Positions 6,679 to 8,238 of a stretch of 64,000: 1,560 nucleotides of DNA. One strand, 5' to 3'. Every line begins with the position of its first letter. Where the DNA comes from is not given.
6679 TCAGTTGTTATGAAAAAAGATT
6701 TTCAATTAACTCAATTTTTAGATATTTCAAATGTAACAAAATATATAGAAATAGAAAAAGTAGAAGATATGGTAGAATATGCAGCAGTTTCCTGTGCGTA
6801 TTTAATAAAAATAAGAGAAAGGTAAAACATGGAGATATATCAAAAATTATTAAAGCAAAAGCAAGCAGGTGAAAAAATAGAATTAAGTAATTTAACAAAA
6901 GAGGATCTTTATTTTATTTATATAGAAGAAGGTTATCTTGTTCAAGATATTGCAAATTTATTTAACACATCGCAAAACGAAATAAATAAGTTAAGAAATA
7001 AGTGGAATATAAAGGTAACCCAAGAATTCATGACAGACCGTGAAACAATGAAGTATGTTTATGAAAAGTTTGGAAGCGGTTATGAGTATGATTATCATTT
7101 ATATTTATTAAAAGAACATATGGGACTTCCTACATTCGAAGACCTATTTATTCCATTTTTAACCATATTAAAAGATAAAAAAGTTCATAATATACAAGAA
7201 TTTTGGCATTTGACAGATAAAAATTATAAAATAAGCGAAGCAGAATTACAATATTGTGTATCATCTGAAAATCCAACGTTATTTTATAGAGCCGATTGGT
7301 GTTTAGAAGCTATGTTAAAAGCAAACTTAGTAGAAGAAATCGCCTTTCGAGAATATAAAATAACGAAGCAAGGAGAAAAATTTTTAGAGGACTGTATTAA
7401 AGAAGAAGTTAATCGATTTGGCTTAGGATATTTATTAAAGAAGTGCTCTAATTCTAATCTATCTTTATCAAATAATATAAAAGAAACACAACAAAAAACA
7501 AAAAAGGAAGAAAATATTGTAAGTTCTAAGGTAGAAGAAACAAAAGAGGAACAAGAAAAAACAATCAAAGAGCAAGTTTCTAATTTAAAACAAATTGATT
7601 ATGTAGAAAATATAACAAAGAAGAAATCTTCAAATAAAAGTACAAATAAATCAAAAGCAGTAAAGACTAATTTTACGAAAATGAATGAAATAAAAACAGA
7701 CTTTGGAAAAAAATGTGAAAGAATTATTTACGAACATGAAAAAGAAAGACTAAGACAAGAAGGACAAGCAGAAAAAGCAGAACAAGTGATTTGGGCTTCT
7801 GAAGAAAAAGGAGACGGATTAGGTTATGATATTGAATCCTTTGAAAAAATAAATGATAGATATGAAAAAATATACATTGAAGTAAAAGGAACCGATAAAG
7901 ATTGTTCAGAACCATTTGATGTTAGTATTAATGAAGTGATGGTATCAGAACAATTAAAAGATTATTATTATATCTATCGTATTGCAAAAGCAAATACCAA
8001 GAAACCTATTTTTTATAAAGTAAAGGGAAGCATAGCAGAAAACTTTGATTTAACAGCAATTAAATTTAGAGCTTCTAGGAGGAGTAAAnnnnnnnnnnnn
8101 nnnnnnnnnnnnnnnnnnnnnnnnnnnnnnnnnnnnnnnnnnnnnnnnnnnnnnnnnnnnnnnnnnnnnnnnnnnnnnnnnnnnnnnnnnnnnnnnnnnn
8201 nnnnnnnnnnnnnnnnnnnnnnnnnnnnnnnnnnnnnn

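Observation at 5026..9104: Unrecognised three-gene operon: a DUF3883 nuclease, a nuclease-less paralogue of its DNA-binding module, and a helical third protein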

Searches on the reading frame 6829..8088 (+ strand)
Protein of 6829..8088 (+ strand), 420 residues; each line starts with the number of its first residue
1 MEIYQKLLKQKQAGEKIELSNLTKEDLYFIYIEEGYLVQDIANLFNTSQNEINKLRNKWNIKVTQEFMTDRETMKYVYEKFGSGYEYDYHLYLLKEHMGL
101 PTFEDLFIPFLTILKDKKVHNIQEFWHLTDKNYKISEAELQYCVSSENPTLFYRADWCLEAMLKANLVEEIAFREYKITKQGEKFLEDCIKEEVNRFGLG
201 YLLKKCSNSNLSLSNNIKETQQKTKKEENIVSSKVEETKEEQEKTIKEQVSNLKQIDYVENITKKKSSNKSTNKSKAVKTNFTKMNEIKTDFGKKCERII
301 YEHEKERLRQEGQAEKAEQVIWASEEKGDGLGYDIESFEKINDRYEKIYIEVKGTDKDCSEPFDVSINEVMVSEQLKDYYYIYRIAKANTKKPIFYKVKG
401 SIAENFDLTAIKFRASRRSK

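Call 8: search_protein_families(library=pfam, proteins=[window:6829-8088:+], max_evalue=0.1)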
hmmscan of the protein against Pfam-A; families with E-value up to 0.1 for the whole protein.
window:6829-8088:+ (420 aa): 3 families
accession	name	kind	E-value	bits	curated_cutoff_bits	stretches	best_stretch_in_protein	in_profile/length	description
PF13020.12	NOV_C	-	5e-18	65.4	22.1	1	297-395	2-89/91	Protein NO VEIN, C-terminal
PF14338.12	Mrr_N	-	2.4e-11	44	29.5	1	103-187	1-86/87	Mrr N-terminal domain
PF05317.16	Thermopsin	-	0.072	13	25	1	35-102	77-143/256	Thermopsin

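Call 9: search_protein_families(library=padloc, proteins=[window:6829-8088:+], max_evalue=0.1)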
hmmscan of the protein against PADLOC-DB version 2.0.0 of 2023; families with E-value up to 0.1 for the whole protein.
window:6829-8088:+ (420 aa): 7 families
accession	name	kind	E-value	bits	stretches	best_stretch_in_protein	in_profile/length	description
PDLC05008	PDC-S36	-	1.9e-34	117.7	1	207-416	78-278/280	-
PDLC03964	TmtA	-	1.2e-14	51.4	1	166-409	1287-1526/1538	-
PDLC04021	PD-T4-1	-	3e-14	50.7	1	214-396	172-354/383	-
PDLC03972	TmtA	-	4.6e-11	39.5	1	137-398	1033-1281/1302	-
PDLC03965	TmtA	-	8.9e-10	35.2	1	249-399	1207-1334/1370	-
PDLC04022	PD-T4-1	-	1.4e-08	32.4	1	240-399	24-190/216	-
PDLC03657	mREase_IV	-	0.00078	16.8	1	98-266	1-173/317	Type IV methyl-directed restriction enzyme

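Call 11: search_protein_families(library=ncbifam, proteins=[window:6829-8088:+], max_evalue=0.1)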
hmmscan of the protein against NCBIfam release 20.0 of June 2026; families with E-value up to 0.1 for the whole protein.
window:6829-8088:+ (420 aa): 0 families

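Call 12: search_protein_families(library=phrogs, proteins=[window:6829-8088:+], max_evalue=0.1)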
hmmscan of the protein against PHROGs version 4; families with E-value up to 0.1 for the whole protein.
window:6829-8088:+ (420 aa): 0 families

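Call 48: search_solved_structures(query=window:6829-8088:+, max_evalue=1, show_alignments=2)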
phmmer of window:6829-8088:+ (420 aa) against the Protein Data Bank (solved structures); distinct sequences matched with E-value up to 1: 0.

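Call 60: find_homologous_proteins(query=window:6829-8088:+, max_evalue=0.00001)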
Query window:6829-8088:+ (420 aa): 76 proteins with E <= 0.00001 among 7446 candidates.
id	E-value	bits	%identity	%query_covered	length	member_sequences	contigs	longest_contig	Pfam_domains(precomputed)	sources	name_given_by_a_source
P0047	3.5e-253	857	93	100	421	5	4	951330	PF13020.13,PF14338.13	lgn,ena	-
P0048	1.1e-162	559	62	100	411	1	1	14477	PF13020.13,PF14338.13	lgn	-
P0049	2.0e-160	552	61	100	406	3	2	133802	PF13020.13,PF14338.13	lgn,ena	-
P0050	1.3e-151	523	58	100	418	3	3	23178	PF13020.13,PF14338.13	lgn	-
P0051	5.1e-112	393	48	99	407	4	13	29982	PF13020.13,PF14338.13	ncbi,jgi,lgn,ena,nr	ncbi:MAG: DUF3883 domain-containing protein [Clostridia bacterium]|jgi:hypothetical protein|nr:DUF38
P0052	1.7e-110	388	48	99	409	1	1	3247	PF13020.13,PF14338.13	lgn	-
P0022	9.6e-90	319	43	99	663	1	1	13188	PF13020.13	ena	-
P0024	5.0e-86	307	39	100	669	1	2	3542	PF13020.13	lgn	-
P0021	1.7e-85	305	42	100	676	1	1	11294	PF13020.13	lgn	-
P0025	8.6e-85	303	39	100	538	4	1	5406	PF13020.13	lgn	-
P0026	3.3e-84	301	41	100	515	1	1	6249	PF13020.13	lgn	-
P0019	1.1e-81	293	40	100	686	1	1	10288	PF13020.13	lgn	-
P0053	2.7e-77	278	38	98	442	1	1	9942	PF13020.13,PF14338.13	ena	-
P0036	1.7e-76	276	42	89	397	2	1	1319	PF13020.13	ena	-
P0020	1.9e-75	272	38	99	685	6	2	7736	PF13020.13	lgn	-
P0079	1.1e-46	178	33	100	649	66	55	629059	PF13020.13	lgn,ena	-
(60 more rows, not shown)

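Call 61: find_encoding_contigs(protein=P0053, flank=6000, max_places=2)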
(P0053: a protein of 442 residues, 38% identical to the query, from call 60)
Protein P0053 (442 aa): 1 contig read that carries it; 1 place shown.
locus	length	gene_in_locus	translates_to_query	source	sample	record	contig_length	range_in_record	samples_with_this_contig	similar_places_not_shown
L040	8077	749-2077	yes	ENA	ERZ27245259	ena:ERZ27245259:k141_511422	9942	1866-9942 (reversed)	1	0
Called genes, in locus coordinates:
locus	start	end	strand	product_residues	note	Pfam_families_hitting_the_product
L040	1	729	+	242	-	?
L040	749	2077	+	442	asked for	PF14338:Mrr_N, PF13020:NOV_C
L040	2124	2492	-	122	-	PF10861:DUF2784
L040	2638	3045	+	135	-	-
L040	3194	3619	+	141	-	PF00528:BPD_transp_1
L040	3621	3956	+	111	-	PF00528:BPD_transp_1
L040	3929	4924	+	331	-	PF09084:NMT1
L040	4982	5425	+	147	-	PF00005:ABC_tran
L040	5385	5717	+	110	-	-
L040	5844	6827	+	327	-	PF25919:BSH_CusB (faint), PF25973:BSH_CzcB (faint), PF00364:Biotin_lipoyl (faint), PF25917:BSH_RND (weak), PF25984:BSH_YknX, PF25997:BSH_YhbJ (weak), PF25954:Beta-barrel_RND_2 (weak), PF25990:Beta-barrel_YknX, +2 more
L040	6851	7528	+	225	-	PF00005:ABC_tran, PF02463:SMC_N, PF13555:AAA_29 (faint), PF13304:AAA_21 (faint)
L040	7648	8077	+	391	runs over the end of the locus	PF12704:MacB_PCD, PF02687:FtsX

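Call 62: find_encoding_contigs(protein=P0079, flank=8000, max_places=4)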
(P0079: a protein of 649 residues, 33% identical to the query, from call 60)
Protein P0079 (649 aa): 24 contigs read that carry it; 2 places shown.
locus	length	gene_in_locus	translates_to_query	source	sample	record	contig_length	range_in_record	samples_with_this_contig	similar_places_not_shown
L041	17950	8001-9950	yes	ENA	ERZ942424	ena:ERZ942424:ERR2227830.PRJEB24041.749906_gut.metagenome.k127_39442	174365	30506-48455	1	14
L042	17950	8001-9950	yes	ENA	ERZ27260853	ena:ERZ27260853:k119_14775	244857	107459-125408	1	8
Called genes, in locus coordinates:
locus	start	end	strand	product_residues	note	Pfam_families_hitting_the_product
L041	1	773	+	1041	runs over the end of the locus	PF04313:HSDR_N, PF00270:DEAD, PF04851:ResIII, PF18766:SWI2_SNF2, PF22679:T1R_D3-like, PF12008:EcoR124_C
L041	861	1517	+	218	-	-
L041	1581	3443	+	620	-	PF02463:SMC_N (weak), PF13175:AAA_15, PF13476:AAA_23, PF13304:AAA_21, PF13175:AAA_15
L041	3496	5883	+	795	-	PF04471:Mrr_cat (faint), PF20720:nSTAND3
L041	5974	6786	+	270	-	-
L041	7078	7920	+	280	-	-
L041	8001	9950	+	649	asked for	PF13020:NOV_C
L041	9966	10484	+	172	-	PF00881:Nitroreductase, PF14512:TM1586_NiRdase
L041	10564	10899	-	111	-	PF00719:Pyrophosphatase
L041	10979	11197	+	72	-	-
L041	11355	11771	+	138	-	PF00011:HSP20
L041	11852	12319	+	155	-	PF00293:NUDIX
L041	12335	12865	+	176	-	PF00293:NUDIX, PF14815:NUDIX_4 (weak)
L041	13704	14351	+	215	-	PF05362:Lon_C, PF13541:ChlI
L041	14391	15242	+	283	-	PF01078:Mg_chelatase, PF13335:Mg_chelatase_C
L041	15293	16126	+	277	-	PF02481:DNA_processg_A, PF17782:WHD_DprA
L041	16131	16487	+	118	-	PF08378:NERD (weak), PF02021:UPF0102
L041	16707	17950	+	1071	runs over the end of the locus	PF18470:Cas9_a (faint), PF13395:HNH_4, PF18541:RuvC_III, PF22702:Cas9_RuvC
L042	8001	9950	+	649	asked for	PF13020:NOV_C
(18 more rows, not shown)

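Call 84: search_protein_families(library=pfam, proteins=[L041:8001-8714:+], max_evalue=1)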
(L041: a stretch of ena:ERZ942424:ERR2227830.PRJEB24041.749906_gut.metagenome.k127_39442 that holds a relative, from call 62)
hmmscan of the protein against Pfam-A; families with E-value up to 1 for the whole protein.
L041:8001-8714:+ (238 aa): 2 families
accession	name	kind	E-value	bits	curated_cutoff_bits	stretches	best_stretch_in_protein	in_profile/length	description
PF09432.15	THP2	-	0.023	15.2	28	1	160-232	4-75/129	Tho complex subunit THP2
PF02295.23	z-alpha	-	0.84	10.2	21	0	4-36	4-37/67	Adenosine deaminase z-alpha domain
